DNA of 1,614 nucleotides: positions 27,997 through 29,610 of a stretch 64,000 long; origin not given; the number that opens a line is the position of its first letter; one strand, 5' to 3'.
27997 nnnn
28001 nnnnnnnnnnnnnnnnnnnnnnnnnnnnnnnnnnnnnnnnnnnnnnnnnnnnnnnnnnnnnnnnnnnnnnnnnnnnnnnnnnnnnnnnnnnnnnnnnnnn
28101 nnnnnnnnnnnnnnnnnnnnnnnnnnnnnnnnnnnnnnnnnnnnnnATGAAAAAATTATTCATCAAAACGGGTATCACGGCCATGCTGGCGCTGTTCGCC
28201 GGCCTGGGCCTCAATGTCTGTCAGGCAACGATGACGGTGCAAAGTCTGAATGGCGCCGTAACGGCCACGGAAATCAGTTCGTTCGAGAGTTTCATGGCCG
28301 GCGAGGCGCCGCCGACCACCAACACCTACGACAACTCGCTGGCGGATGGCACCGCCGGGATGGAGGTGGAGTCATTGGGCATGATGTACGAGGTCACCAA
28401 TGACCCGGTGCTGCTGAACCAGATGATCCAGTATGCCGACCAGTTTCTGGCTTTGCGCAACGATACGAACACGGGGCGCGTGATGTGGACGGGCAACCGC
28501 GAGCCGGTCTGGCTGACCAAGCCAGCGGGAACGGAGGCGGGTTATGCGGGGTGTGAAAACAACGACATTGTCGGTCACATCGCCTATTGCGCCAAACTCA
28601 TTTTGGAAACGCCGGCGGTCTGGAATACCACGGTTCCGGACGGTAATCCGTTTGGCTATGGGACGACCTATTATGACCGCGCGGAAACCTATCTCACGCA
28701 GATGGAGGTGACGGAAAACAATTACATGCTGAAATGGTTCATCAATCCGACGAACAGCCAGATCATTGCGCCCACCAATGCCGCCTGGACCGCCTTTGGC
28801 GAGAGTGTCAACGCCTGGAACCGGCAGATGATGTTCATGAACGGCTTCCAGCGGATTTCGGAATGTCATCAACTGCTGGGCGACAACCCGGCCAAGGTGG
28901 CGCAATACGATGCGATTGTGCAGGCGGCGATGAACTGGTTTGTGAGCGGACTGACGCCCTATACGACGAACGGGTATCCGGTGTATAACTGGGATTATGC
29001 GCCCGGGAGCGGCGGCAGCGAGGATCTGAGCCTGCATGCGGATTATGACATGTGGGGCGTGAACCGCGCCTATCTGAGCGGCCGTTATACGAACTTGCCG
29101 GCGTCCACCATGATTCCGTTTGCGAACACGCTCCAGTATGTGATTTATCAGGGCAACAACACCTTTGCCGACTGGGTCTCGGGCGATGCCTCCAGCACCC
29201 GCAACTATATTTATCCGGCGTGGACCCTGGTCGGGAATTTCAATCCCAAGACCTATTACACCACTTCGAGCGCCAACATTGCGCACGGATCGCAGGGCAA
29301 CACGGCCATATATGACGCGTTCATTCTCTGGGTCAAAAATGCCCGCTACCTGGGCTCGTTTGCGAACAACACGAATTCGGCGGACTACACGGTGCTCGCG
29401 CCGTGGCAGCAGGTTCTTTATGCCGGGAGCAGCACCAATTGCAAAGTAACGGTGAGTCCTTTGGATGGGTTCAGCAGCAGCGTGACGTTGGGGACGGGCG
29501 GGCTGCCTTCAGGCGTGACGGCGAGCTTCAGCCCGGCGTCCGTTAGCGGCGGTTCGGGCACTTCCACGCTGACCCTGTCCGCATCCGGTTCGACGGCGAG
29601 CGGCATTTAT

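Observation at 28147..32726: Tandem paralogs sharing an unassigned ~420 aa secreted domain with shuffled C-terminal modules: candidate new carbohydrate-active enzyme family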

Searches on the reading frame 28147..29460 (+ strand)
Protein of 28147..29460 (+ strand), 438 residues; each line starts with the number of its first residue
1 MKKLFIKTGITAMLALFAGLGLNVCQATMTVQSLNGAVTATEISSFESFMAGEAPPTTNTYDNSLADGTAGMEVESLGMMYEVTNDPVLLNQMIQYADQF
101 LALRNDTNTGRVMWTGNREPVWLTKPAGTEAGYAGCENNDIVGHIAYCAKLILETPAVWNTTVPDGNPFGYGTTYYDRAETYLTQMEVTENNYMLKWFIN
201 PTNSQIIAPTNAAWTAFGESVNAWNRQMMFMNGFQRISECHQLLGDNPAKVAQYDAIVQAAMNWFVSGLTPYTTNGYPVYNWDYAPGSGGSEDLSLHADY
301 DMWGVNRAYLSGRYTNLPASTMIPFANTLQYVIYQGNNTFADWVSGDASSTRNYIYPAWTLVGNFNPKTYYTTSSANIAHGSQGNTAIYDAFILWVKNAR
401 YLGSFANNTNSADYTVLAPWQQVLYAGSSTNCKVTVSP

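Call 8: search_solved_structures(query=window:28147-29460:+, max_evalue=10, show_alignments=2)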
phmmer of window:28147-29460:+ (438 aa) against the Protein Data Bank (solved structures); distinct sequences matched with E-value up to 10: 0.
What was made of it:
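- Tried and rejected: A single-sequence PDB search gave nothing (call 8).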

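Call 9: find_homologous_proteins(query=window:28225-29460:+)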
Query window:28225-29460:+ (412 aa): 139 proteins with E <= 0.001 among 4398 candidates; the best 120 are listed.
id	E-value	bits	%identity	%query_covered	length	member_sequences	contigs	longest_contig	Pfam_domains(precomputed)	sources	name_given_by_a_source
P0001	1.3e-194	665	71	100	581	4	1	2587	-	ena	-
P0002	1.5e-194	665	71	100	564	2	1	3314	-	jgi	jgi:hypothetical protein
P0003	9.1e-194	662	70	100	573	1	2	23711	-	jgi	-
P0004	1.2e-187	642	67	100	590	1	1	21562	-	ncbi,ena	-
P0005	2.8e-186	638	66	100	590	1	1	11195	-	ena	-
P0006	8.1e-180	616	63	100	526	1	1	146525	-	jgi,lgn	jgi:hypothetical protein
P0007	2.2e-179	615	66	100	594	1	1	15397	-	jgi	jgi:hypothetical protein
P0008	3.5e-179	614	67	94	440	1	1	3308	-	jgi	jgi:hypothetical protein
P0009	7.8e-179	613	65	100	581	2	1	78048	-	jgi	jgi:hypothetical protein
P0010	1.4e-178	612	65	100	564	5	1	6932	-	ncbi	-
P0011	1.8e-178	612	65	100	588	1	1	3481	-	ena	-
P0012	1.2e-177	609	64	100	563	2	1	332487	-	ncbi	-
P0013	1.9e-177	609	64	100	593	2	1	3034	-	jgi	jgi:hypothetical protein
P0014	2.3e-177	608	65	100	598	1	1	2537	-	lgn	-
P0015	5.8e-177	607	64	100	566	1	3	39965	-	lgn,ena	-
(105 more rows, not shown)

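Call 12: search_solved_structures(query=A1, max_evalue=10, show_alignments=3)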
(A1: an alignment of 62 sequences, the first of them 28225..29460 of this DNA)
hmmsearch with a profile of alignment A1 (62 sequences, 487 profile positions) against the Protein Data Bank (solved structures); distinct sequences matched with E-value up to 10: 1.
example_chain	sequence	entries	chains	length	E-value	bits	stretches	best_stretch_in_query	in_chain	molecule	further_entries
4wu0_A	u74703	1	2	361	0.18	13.7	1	40-98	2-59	Similar to yteR (Bacilus subtilis)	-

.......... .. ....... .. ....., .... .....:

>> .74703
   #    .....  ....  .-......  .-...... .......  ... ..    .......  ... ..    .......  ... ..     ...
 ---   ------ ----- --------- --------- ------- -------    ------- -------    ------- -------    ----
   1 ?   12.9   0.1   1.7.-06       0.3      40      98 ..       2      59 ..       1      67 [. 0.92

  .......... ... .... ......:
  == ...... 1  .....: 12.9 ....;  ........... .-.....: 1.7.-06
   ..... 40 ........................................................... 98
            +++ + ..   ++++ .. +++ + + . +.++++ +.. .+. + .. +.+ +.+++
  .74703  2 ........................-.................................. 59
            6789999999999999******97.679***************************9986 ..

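Call 18: predict_structure(alignment_id=A1)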
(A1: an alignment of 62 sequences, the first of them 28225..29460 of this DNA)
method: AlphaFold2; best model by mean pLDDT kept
length: 412 residues; sequences in the alignment: 62
mean_pLDDT: 93.3   pTM: 0.92
mean pLDDT of the five models: 93.3, 92.6, 92.4, 92.2, 92.1
residues with pLDDT >= 90: 349; 70-90: 34; 50-70: 29; < 50: 0
segments of 3 or more residues with pLDDT < 50: none
pLDDT, mean of each block of 10 residues (from residue 1): 96 98 98 94 97 98 98 98 94 94 82 98 98 97 98 99 98 97 93 92 98 98 98 97 97 96 91 96 91 95 97 96 95 95 96 97 98 92 69 57 67 58
secondary structure, 60 per line:
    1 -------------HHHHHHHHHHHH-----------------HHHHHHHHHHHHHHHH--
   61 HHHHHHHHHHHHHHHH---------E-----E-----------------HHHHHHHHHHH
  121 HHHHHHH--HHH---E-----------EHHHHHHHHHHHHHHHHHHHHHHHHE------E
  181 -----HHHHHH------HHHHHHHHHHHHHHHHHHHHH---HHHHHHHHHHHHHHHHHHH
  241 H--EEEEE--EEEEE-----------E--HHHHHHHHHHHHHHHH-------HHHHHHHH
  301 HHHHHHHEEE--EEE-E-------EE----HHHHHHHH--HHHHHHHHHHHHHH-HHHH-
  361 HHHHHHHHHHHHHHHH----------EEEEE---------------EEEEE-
elements in order: H14-25 H43-58 H61-76 H110-127 H149-172 H186-191 H198-218 H222-241 E244-248 E251-255 H270-285 H293-307 E308-310 E313-315 H331-338 H341-354 H356-359 H361-376 E387-391 E407-411
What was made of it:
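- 28225..29379 (+): ORF A N-terminal domain (residues 27-411): predicted alpha/alpha toroid of an unclassified family and the candidate catalytic domain. AF2 model with pLDDT 93.3 and pTM 0.92, 11 long helices, last helix ending at residue 403 (call 18).
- On Six-hairpin / (alpha/alpha)6 toroid glycosidase-like fold (superfamily level): AF2 model with pLDDT 93.3 and pTM 0.92, 11 long helices (call 18).
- AF2 gives pLDDT 93.3 and pTM 0.92 with 11 long helices joined alternately by short turns and long loops (call 18).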

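Call 21: fold_search(model_id=the predicted structure, library=pdb)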
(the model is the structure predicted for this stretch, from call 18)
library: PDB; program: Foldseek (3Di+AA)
matches with E <= 10: 476; with E <= 0.001: 2
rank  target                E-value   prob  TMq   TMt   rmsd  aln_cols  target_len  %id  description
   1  7tem_B                9.2e-04  1.00  0.36  0.37  10.0       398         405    9  Crystal Structure of the Putative Exported Protein YPO2471 from Yersinia pestis (released 2022-01-19)
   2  5xd0_A                9.6e-04  1.00  0.50  0.53   8.7       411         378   13  Apo Structure of Beta-1,3-1,4-glucanase from Paenibacillus sp.X4 (released 2017-04-19)
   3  7dkw_A                1.6e-03  1.00  0.36  0.22  10.8       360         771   13  Crystal structure of TxGH116 E441G nucleophile mutant from Thermoanaerobacterium xylanolyticum with autocondensation p (released 2021-06-23)
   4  7dkw_B                2.0e-03  1.00  0.42  0.25   8.9       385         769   13  Crystal structure of TxGH116 E441G nucleophile mutant from Thermoanaerobacterium xylanolyticum with autocondensation p (released 2021-06-23)
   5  8r1m_A                2.2e-03  1.00  0.44  0.26   8.5       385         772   12  Structure of TxGH116 with covalently bound N-azido-octyl aziridine (released 2024-10-02)
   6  7w2v                  3.1e-03  1.00  0.44  0.26   8.8       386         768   12  Crystal structure of TxGH116 R786A mutant from Thermoanaerobacterium xylanolyticum with glucose (released 2022-04-06)
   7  3wkf                  3.9e-03  1.00  0.45  0.46   8.3       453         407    8  Crystal structure of cellobiose 2-epimerase (released 2013-12-25)
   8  3vw5_A                5.6e-03  1.00  0.40  0.42   7.0       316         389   12  Crystal structure of sugar epimerase from ruminal bacterium (released 2013-06-26)
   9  4q2b_A                6.1e-03  0.99  0.40  0.46   9.5       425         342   12  The crystal structure of an endo-1,4-D-glucanase from Pseudomonas putida KT2440 (released 2014-06-25)
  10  8khv                  6.4e-03  1.00  0.43  0.33   8.1       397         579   11  The crystal structure of glycosaminoglycan lyase GAGase II (released 2024-09-04)
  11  6shm_A                7.1e-03  1.00  0.41  0.48   6.5       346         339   12  An inactive (D136A and D137A) variant of alpha-1,6-mannanase, GH76A of Salegentibacter sp. HEL1_6 in complex with alph (released 2020-09-09)
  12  9vmj_A                7.4e-03  1.00  0.43  0.26   8.8       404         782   10  Crystal structure of TeGH116 from Thermosynechococcus elongatus (released 2025-11-26)
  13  2dro                  8.2e-03  0.99  0.41  0.44   7.2       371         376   11  Crystal structure of reducing-end-xylose releasing exo-oligoxylanase D263C mutant (released 2006-06-27)
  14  2drs                  8.2e-03  0.99  0.40  0.43   7.6       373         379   11  Crystal structure of reducing-end-xylose releasing exo-oligoxylanase D263S mutant (released 2006-06-27)
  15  2drq                  8.6e-03  0.99  0.40  0.43   7.5       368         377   12  Crystal structure of reducing-end-xylose releasing exo-oligoxylanase D263G mutant (released 2006-06-27)
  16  4q2b_B                8.6e-03  0.99  0.39  0.44   9.1       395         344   13  The crystal structure of an endo-1,4-D-glucanase from Pseudomonas putida KT2440 (released 2014-06-25)
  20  1wu4                  1.2e-02  0.99  0.44  0.48   7.4       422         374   10  Crystal structure of reducing-end-xylose releasing exo-oligoxylanase (released 2005-02-22)
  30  6u4z                  2.1e-02  1.00  0.42  0.38   6.0       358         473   10  Crystal Structure of a family 76 glycoside hydrolase from a bovine Bacteroides thetaiotaomicron strain (released 2020-04-29)
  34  4xuv_B                2.5e-02  0.99  0.47  0.57   6.8       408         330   12  Crystal structure of a glycoside hydrolase family 105 (GH105) enzyme from Thielavia terrestris (released 2015-02-11)
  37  7bjt_A                2.5e-02  0.69  0.28  0.19  15.3       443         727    8  Structure-function analysis of a new PL17 oligoalginate lyase from the marine bacterium Zobellia galactanivorans DsijT (released 2021-07-14)
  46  2p0v_A                5.0e-02  0.87  0.38  0.36   9.4       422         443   11  Crystal structure of BT3781 protein from Bacteroides thetaiotaomicron, Northeast Structural Genomics Target BtR58 (released 2007-03-20)
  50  4v1s_A                7.0e-02  0.99  0.42  0.47   6.3       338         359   10  Structure of the GH76 alpha-mannanase BT2949 from Bacteroides thetaiotaomicron (released 2015-02-11)
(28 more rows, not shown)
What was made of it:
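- On Six-hairpin / (alpha/alpha)6 toroid glycosidase-like fold (superfamily level): Nearly all of the top 50 Foldseek PDB matches have this fold, with probability about 1.0 and TM 0.36-0.53 (call 21).
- On Toroid polysaccharide lyases (PL5/8/15/17/21/35): Foldseek similarity is weak (8khv TM 0.43, 7bjt TM 0.28; call 21).
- Closest known: GH8. Same: GH8 gives the best TM-scores in Foldseek (5xd0 at 0.50/0.53; also 4q2b, 1wu4, 2dro; call 21).
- Closest known: GH76 and GH125. Same: Same fold class (6shm, 6u4z, 4v1s, 2p0v, 4xuv in call 21).
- Closest known: Toroid polysaccharide lyases. Same: PL35 8khv and PL17 7bjt appear in Foldseek (call 21).
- Closest known: AGE superfamily. Same: (alpha/alpha)6 fold, with Foldseek E 4e-3 to 2e-2 and TM 0.39-0.45 (call 21).
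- Of the top 50 Foldseek PDB matches, all but one (7tem, an uncharacterised exported protein) are (alpha/alpha)6 carbohydrate enzymes: GH8 5xd0 (TM 0.50/0.53), GH116, GH76, GH105, GH52, GH125, cellobiose and glucose 2-epimerases, and PL35 (call 21). Foldseek lists the GAG lyase PL35 8khv (TM 0.43), a PL17 and BACCELL_00875 among its matches (call 21). The lyase matches in Foldseek are weaker than the GH8, GH116 and GH76 matches (call 21). Cellobiose and glucose 2-epimerases rank among the better Foldseek matches (3wkf E 3.9e-3, TM 0.45; call 21).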

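Call 27: find_related_loci(query=A2, collection=genome_contigs, flank=10000)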
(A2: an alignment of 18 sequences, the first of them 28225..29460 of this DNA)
Query A2 (412 aa) in genome_contigs; peptide patterns used: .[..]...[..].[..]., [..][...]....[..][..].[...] (x = any residue, [..] = any of these).
82 stretches matched a pattern; 28 encode a relative of the query (tblastn E <= 1e-3); 27 distinct loci.
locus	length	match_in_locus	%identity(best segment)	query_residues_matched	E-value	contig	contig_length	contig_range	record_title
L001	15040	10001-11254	63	1-412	5e-180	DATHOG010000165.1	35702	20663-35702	MAG TPA_asm: Candidatus Sulfotelmatobacter sp. isolate SMAG_U12678 k141_2544794, whole genome shotgun sequence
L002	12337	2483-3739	62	1-412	1e-178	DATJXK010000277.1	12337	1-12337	MAG TPA_asm: Pseudomonadales bacterium isolate SMAG_U15124 k141_2930945, whole genome shotgun sequence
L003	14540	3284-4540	62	1-412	2e-178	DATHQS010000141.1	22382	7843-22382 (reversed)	MAG TPA_asm: Candidatus Acidiferrales bacterium isolate SMAG_U12745 k141_4568664, whole genome shotgun sequence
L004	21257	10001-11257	62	1-412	3e-175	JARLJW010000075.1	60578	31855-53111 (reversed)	MAG: Verrucomicrobiia bacterium isolate MAG_BO64 MetaBAT2_Bin_64_Oxic_k141_1640932, whole genome shotgun sequence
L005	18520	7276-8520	65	1-410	0e+0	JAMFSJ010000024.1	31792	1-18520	MAG: Methylacidimicrobium fagopyrum isolate NGEE_A_bin29 k127_498425, whole genome shotgun sequence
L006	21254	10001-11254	44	2-412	1e-108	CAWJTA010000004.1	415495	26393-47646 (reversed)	MAG: uncultured Verrucomicrobiae bacterium isolate MFD04463.bin.1.72 genome assembly, contig: contig_92166, whole genome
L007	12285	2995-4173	46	1-376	1e-107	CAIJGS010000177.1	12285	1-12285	MAG: uncultured Verrucomicrobia subdivision 3 bacterium isolate Umea2p1_bin-1422 genome assembly, contig: bin-1422:177/3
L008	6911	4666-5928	44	2-412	2e-106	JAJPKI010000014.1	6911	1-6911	MAG: Verrucomicrobia bacterium isolate Centralia_MAG_692 k107_31413861, whole genome shotgun sequence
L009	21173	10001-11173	49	1-376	5e-112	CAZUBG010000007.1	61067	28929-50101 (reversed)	MAG TPA_asm: uncultured Bifidobacteriaceae bacterium isolate binchicken_co3_517 genome assembly, contig: NODE_1355_lengt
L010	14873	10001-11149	47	10-376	3e-102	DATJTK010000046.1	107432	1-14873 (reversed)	MAG TPA_asm: Candidatus Sulfotelmatobacter sp. isolate SMAG_U15018 k141_2246888, whole genome shotgun sequence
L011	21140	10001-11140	41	3-379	9e-95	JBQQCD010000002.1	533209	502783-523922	Streptomyces sp. KR80 contig_2, whole genome shotgun sequence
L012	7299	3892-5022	42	3-374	1e-93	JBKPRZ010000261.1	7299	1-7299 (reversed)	MAG: Myxococcota bacterium isolate GS_EKS_MAG_00035 GS_EKS_000001446409, whole genome shotgun sequence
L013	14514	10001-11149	44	1-381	8e-94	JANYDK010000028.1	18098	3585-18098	MAG: Deltaproteobacteria bacterium isolate 336R_metabinner_62 336R_k141_700359, whole genome shotgun sequence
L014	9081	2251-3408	42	1-374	8e-92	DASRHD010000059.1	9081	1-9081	MAG TPA_asm: Opitutaceae bacterium isolate SMAG_U10075 k141_1835971, whole genome shotgun sequence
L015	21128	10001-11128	42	3-379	4e-90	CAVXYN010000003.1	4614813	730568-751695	MAG: uncultured Actinomycetota bacterium isolate MFD04212.bin.1.303 genome assembly, contig: contig_2106, whole genome s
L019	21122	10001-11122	41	3-372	5e-84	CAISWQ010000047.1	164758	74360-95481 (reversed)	MAG: uncultured Lentisphaerae bacterium isolate LaPlata-15m-a_bin-260 genome assembly, contig: bin-260:047/125, whole ge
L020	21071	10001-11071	39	3-352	7e-84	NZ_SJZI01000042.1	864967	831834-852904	Flaviaesturariibacter flavus strain 17J68-12 scf7180000001641, whole genome shotgun sequence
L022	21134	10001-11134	39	3-376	1e-82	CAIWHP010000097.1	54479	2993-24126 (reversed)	MAG: uncultured Lentisphaerae bacterium isolate Loclat_bin-07389 genome assembly, contig: bin-07389:097/280, whole genom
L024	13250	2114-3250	37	2-374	1e-71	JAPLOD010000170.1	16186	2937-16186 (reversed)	MAG: Planctomycetota bacterium isolate LacPavin_0920_SED3_MAG_65_12 LacPavin_0920_SED3_scaffold_1866941, whole genome sh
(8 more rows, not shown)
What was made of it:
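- Tried and rejected: I repeated the scan with 18 closer sequences (call 27).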

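Call 31: search_protein_families(library=pfam, proteins=[L020:2472-3398:+, L020:4277-6721:+, L020:6869-8359:+, L020:8367-9857:+, L020:9932-11158:+, L020:12963-13973:+, L011:4944-6890:+, L011:8488-9783:+, L011:9896-11149:+, L011:11230-14730:+], max_evalue=0.001)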
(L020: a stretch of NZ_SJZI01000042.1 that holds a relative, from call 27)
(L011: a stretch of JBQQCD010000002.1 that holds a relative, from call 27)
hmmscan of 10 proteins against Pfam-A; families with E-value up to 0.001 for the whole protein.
L020:2472-3398:+ (308 aa): 0 families

L020:4277-6721:+ (814 aa): 7 families
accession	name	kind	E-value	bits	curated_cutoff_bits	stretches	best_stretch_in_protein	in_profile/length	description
PF18565.7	Glyco_hydro2_C5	-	5.7e-31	106.9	32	1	707-808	1-102/103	Glycoside hydrolase family 2 C-terminal domain 5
PF02836.23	Glyco_hydro_2_C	-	9.2e-30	104.2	21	1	313-470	6-167/302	Glycosyl hydrolases family 2, TIM barrel domain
PF16355.11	DUF4982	-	1.4e-23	83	23.9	1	631-693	1-60/61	Domain of unknown function (DUF4982)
PF00703.27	Glyco_hydro_2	-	2.5e-18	67.3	23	1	203-305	5-109/109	Glycosyl hydrolases family 2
PF02837.24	Glyco_hydro_2_N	-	1.8e-14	54.5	28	1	28-195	4-169/169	Glycosyl hydrolases family 2, sugar binding domain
PF22666.2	Glyco_hydro_2_N2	-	2.4e-06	28.2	27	1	103-172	51-120/167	Glycosyl hydrolase 2 galactose-binding domain-like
PF09134.16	Invasin_D3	-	1.8e-05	25.6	33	1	706-773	4-72/98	Invasin, domain 3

L020:6869-8359:+ (496 aa): 1 family
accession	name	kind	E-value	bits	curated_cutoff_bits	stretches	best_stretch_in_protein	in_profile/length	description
PF01120.23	Alpha_L_fucos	-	1.5e-60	205.9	25.2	1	39-395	15-344/345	Alpha-L-fucosidase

L020:8367-9857:+ (496 aa): 1 family
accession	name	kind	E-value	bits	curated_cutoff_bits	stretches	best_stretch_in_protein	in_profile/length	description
PF01120.23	Alpha_L_fucos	-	2.9e-61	208.3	25.2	1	46-396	20-345/345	Alpha-L-fucosidase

L020:9932-11158:+ (408 aa): 0 families

L020:12963-13973:+ (336 aa): 8 families
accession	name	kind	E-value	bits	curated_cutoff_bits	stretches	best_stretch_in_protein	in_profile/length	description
PF08448.16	PAS_4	-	9.3e-14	52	23.1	1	17-117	1-109/110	PAS fold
PF02518.31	HATPase_c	-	1.7e-13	51.4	26.4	1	246-334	4-110/111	Histidine kinase-, DNA gyrase B-, and HSP90-like ATPase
PF00989.32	PAS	-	1.5e-12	47.9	22.6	1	13-82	3-72/113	PAS fold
PF13426.13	PAS_9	-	8.1e-11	42.6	27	1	22-104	2-86/103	PAS domain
PF07730.19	HisKA_3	-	8.9e-09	36.2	24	1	141-200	1-64/68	Histidine kinase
PF13581.12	HATPase_c_2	-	7.5e-07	29.6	27.4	1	251-295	35-84/127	Histidine kinase-like ATPase domain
PF13188.13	PAS_8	-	1.2e-06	28.7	21.8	1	14-64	4-51/65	PAS domain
PF13589.12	HATPase_c_3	-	0.00066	20.1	25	0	262-308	16-63/137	Histidine kinase-, DNA gyrase B-, and HSP90-like ATPase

L011:4944-6890:+ (648 aa): 1 family
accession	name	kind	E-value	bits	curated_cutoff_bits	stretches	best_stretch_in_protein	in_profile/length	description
PF16990.11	CBM_35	-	1.7e-05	25.5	28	1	47-162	6-120/121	Carbohydrate binding module (family 35)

L011:8488-9783:+ (431 aa): 2 families
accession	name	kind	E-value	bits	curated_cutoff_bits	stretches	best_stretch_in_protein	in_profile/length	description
PF14200.12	RicinB_lectin_2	-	7.9e-29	100.6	25.6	3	355-417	23-89/89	Ricin-type beta-trefoil lectin domain-like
PF00652.28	Ricin_B_lectin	-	2.9e-28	99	29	1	307-427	2-126/126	Ricin-type beta-trefoil lectin domain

L011:9896-11149:+ (417 aa): 0 families

L011:11230-14730:+ (1166 aa): 1 family
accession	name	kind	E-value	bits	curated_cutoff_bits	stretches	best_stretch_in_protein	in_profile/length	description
PF00082.27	Peptidase_S8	-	2.2e-62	211.4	21.8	1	263-537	1-288/288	Subtilase family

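Call 32: search_protein_representatives(alignment_id=A1)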
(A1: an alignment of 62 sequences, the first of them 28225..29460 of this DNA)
Query: 62 sequences, 487 profile positions. Proteins with E-value up to 0.001 (for the whole library): 967; up to 1e-10: 508; up to 1e-30: 268. The best 150 are listed.
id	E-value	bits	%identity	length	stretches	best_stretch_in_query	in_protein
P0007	2.5e-185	633.3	-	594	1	6-477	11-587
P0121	5.5e-176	602.5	-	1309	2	6-451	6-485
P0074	2.5e-175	600.3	-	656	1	1-486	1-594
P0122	7.3e-175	598.8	-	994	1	9-427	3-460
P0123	8.4e-171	585.4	-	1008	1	25-486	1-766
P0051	8.4e-170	582.1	-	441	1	15-409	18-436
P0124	3.1e-168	576.9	-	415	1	7-403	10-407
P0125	6.4e-168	575.9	-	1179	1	11-425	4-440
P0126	4.9e-167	573.0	-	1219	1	3-461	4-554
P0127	9.1e-163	558.9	-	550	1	5-471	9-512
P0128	7.4e-162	555.9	-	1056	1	25-464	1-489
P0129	1.1e-161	555.3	-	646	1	9-413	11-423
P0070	8.0e-158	542.6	-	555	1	5-472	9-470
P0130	7.3e-157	539.4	-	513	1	6-415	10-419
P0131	2.0e-156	538.0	-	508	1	1-401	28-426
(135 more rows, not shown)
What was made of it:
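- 967 clusters at 50% identity reach E<=1e-3, and 268 reach E<=1e-30 (call 32).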

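Call 34: search_protein_families(library=pfam, alignment_id=A3, max_evalue=0.001)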
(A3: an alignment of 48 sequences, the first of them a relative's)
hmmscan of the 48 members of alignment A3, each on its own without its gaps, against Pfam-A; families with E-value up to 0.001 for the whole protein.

A. member 1, P0121 (1309 aa): 1 family
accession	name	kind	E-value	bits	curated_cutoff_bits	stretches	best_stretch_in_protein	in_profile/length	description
PF12951.13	PATR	-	5.6e-08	33.1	27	1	1039-1068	1-30/30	Passenger-associated-transport-repeat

B. families by the number of members that match (of 48 scanned): 58 families (the first 25 are shown)
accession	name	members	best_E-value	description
PF00754.31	F5_F8_type_C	22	7.9e-45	F5/8 type C domain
PF22633.2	F5_F8_type_C_2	20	1.3e-33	NedA-like, galactose-binding domain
PF07081.18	DUF1349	10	1e-15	Protein of unknown function (DUF1349)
PF13290.12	CHB_HEX_C_1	9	2e-99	Chitobiase/beta-hexosaminidase C-terminal domain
PF13287.12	Fn3_assoc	8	1.5e-82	Fn3 associated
PF00041.27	fn3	6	1e-25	Fibronectin type III domain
PF18962.6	Por_Secre_tail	5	1.5e-09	Secretion system C-terminal sorting domain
PF16640.11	Big_3_5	4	3.9e-55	Bacterial Ig-like domain (group 3)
PF19077.6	Big_13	4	3.8e-18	Bacterial Ig-like domain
PF17996.7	CE2_N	4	6.7e-13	Carbohydrate esterase 2 N-terminal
PF13750.12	Big_3_3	4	6.8e-12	Bacterial Ig-like domain (group 3)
PF02494.22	HYR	3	5.3e-34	HYR domain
PF12951.13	PATR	3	8.2e-11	Passenger-associated-transport-repeat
PF19410.4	DUF5980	3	3.8e-07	Family of unknown function (DUF5980)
PF03174.19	CHB_HEX_C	3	7.9e-07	Chitobiase/beta-hexosaminidase C-terminal domain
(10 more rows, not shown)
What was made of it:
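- Closest known: AGE superfamily. Different: This family is secreted and fused to CBMs (call 34).
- CBM35 and CBM32 fusions (call 34) also occur on lyases.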
